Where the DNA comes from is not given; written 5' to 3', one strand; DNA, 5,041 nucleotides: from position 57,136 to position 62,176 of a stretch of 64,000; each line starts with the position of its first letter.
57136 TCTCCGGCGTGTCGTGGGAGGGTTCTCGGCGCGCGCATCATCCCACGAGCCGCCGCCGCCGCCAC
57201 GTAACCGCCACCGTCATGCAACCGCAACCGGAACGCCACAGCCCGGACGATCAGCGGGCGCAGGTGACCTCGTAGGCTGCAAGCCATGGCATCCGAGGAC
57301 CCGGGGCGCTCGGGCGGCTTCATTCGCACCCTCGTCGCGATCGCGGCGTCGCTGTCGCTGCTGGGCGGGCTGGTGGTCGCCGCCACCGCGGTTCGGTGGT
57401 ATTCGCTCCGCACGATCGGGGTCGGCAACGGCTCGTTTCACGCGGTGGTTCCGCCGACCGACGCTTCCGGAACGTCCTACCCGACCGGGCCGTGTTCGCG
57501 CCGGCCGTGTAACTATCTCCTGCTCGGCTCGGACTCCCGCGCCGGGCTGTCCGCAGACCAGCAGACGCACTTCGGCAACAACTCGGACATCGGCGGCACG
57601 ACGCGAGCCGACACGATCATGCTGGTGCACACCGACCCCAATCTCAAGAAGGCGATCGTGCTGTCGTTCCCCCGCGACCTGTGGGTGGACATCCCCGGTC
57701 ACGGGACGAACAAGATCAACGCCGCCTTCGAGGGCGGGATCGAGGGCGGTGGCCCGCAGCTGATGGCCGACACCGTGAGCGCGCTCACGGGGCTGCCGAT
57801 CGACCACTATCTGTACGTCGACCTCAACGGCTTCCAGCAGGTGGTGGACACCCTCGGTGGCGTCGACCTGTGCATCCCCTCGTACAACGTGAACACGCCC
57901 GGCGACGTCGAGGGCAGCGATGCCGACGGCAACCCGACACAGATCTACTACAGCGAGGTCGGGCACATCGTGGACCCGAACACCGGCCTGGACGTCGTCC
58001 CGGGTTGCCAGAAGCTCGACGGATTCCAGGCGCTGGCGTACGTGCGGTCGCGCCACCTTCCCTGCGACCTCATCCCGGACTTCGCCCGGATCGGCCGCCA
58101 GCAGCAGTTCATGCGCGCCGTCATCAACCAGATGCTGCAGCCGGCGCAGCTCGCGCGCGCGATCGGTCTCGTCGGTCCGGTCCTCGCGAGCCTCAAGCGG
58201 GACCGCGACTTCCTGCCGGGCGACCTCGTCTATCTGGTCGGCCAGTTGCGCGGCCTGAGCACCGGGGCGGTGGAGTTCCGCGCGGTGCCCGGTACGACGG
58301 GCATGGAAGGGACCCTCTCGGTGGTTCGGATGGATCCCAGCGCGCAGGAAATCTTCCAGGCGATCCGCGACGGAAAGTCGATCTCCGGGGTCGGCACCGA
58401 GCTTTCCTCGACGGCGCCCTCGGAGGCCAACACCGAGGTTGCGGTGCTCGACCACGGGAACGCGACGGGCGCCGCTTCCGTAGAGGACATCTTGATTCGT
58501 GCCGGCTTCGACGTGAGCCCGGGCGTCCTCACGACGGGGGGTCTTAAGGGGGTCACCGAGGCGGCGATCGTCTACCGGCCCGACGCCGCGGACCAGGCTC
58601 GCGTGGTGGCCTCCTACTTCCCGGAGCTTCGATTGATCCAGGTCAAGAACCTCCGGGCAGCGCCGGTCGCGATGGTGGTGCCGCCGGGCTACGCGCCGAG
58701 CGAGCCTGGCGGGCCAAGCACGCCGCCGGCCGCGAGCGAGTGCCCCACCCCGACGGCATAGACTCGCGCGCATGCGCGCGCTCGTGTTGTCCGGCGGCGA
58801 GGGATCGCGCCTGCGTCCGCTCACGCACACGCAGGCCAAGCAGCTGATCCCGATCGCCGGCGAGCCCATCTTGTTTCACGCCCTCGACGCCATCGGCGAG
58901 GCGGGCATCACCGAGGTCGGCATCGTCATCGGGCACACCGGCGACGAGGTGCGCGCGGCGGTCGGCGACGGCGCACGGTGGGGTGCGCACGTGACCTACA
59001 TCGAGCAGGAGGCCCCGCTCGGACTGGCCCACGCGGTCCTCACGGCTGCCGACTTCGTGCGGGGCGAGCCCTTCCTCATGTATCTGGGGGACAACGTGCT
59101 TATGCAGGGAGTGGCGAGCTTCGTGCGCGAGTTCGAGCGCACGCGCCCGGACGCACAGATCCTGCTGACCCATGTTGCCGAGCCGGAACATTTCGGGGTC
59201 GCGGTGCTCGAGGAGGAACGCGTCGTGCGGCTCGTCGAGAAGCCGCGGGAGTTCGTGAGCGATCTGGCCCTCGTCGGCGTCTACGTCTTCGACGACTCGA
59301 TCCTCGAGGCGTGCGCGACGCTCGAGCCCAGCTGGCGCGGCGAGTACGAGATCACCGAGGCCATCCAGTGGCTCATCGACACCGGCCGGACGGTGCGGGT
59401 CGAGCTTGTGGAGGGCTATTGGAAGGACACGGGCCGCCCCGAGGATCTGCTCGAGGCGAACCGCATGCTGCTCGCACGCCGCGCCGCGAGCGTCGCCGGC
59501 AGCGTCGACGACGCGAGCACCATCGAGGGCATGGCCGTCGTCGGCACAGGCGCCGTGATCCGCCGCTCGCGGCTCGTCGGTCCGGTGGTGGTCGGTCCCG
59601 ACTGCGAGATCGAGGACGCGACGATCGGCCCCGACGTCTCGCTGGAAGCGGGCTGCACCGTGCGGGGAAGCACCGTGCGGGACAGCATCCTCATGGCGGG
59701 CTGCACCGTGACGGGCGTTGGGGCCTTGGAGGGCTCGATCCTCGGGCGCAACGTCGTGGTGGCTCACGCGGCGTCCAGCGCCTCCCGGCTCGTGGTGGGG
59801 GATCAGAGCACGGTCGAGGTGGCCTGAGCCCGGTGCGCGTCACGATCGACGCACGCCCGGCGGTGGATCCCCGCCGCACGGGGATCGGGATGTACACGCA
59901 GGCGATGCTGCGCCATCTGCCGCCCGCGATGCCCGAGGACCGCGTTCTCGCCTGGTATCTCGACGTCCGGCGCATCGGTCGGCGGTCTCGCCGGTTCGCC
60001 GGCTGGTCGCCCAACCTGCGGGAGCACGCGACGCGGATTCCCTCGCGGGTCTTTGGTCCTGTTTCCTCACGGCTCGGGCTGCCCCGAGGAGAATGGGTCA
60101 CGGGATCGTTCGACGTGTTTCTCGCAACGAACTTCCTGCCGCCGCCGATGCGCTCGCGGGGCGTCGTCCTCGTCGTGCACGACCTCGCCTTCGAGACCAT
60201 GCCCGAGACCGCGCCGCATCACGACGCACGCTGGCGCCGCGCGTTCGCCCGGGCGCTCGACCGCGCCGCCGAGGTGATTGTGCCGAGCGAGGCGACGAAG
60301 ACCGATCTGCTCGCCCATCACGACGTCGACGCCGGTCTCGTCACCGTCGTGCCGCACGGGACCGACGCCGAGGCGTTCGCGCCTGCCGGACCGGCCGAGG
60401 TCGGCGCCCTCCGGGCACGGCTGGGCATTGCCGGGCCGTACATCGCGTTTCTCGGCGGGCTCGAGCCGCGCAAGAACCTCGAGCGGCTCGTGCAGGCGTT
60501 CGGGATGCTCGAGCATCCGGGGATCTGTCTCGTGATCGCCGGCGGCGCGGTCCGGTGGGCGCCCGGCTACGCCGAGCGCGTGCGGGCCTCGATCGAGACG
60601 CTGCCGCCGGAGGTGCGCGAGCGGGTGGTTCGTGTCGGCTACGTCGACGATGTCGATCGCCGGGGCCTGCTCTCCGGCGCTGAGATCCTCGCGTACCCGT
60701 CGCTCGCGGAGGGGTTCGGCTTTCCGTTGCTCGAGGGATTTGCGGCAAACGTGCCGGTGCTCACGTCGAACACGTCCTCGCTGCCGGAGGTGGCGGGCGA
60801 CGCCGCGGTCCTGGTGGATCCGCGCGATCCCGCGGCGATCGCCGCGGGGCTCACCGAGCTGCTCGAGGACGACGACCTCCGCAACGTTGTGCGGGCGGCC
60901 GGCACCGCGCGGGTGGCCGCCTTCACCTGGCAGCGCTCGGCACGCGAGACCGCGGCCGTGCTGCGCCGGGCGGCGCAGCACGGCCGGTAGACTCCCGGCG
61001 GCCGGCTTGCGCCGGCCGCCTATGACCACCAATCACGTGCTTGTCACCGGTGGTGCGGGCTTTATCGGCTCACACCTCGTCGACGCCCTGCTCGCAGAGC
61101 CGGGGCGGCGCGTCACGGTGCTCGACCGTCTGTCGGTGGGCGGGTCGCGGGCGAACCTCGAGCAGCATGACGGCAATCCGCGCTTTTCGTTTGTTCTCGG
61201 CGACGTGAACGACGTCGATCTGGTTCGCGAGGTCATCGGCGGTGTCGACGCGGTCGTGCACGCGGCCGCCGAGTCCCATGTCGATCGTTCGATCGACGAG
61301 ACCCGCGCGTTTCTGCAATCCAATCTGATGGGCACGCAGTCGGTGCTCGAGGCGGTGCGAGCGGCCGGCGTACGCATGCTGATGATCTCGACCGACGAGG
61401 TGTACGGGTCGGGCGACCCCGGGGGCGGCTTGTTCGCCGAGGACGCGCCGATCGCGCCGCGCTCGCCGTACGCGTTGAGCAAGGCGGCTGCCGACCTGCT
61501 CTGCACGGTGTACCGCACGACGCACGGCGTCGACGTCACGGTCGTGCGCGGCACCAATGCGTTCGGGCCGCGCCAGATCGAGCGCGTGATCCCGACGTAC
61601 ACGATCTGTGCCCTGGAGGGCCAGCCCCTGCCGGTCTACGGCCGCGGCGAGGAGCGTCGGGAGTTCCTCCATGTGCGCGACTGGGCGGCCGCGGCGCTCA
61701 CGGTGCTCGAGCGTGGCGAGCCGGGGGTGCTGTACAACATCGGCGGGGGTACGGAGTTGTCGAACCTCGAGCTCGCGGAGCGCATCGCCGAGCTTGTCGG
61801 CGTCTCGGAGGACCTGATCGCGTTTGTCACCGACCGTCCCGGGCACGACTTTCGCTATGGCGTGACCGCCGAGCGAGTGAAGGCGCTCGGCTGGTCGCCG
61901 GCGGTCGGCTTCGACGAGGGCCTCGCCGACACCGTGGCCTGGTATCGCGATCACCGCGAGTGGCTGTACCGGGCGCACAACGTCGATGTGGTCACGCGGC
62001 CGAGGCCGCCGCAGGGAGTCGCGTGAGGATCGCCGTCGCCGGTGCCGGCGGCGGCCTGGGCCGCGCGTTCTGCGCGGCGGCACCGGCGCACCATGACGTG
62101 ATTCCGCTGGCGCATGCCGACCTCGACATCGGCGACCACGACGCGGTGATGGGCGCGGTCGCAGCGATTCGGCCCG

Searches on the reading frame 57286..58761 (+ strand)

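Call 83: search_protein_families(library=pfam, proteins=[window:57286-58761:+], max_evalue=0.0001)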
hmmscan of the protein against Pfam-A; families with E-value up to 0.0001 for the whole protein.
window:57286-58761:+ (491 aa): 1 family
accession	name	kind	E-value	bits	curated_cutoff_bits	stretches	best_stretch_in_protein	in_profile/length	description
PF03816.19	LytR_cpsA_psr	-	8.2e-40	136.8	24.6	1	107-284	1-149/150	LytR_cpsA_psr family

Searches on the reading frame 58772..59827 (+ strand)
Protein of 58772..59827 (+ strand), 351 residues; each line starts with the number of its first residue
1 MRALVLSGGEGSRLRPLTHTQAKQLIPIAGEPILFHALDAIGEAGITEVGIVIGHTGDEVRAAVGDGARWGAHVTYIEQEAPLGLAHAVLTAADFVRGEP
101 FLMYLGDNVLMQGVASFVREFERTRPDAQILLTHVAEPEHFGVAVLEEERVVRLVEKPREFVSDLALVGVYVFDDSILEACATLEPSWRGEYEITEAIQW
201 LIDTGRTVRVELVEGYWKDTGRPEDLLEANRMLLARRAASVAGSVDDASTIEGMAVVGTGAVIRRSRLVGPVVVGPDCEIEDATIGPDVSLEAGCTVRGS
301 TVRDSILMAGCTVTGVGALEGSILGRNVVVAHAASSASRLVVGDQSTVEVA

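Call 83: search_protein_families(library=pfam, proteins=[window:58772-59827:+], max_evalue=0.0001)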
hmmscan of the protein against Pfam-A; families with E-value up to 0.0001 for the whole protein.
window:58772-59827:+ (351 aa): 4 families
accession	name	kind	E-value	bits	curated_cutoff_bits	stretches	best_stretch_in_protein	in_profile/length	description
PF00483.29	NTP_transferase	-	2.1e-50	172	21.2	1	3-234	2-243/245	Nucleotidyl transferase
PF12804.13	NTP_transf_3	-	1.3e-11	45.3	27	1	3-128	1-118/160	MobA-like NTP transferase domain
PF25084.1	LbH_EIF2B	-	9e-08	32.5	54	1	244-332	17-101/105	EIF2B subunit epsilon LbH domain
PF24894.1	Hexapep_GlmU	-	4.6e-06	27.1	23.3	0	292-335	22-65/104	GlmU-like, C-terminal hexapeptide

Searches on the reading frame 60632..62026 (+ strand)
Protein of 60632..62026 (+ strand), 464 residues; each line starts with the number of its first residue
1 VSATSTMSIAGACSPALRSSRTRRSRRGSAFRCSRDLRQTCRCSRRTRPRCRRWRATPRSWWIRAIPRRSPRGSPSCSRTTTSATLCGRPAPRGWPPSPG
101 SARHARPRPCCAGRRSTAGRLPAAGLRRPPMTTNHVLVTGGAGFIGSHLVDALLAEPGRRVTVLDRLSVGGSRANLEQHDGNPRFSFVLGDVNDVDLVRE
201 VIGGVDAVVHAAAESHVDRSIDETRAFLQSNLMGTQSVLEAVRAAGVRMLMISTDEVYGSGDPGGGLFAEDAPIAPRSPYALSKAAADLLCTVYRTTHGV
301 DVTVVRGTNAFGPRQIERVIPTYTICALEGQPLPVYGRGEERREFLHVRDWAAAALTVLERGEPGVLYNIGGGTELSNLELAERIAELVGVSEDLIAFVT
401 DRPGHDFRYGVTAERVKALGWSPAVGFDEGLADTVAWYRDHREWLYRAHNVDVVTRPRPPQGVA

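Call 83: search_protein_families(library=pfam, proteins=[window:60632-62026:+], max_evalue=0.0001)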
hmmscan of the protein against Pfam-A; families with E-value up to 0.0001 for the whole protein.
window:60632-62026:+ (464 aa): 8 families
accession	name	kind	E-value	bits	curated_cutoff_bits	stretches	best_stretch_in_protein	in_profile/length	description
PF01370.27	Epimerase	-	3.4e-63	213.7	20.9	1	136-371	1-240/240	NAD dependent epimerase/dehydratase family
PF16363.11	GDP_Man_Dehyd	-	8.2e-61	206.7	27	1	137-434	1-332/332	GDP-mannose 4,6 dehydratase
PF02719.21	Polysacc_synt_2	-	1.7e-21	77.2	20.2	1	136-256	1-130/293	Polysaccharide biosynthesis protein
PF01073.25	3Beta_HSD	-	6.6e-19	68.4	22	1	137-340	1-210/280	3-beta hydroxysteroid dehydrogenase/isomerase family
PF04321.23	RmlD_sub_bind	-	2.5e-15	56.7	27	1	135-395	2-237/287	RmlD substrate binding domain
PF13460.12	NAD_binding_10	-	9.5e-14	52.1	27.2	1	140-306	1-142/184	NAD(P)H-binding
PF07993.18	NAD_binding_4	-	8.4e-12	45.2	20.1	1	138-309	1-206/258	Male sterility protein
PF05368.20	NmrA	-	5.5e-05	23.3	27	1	133-221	2-79/298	NmrA-like family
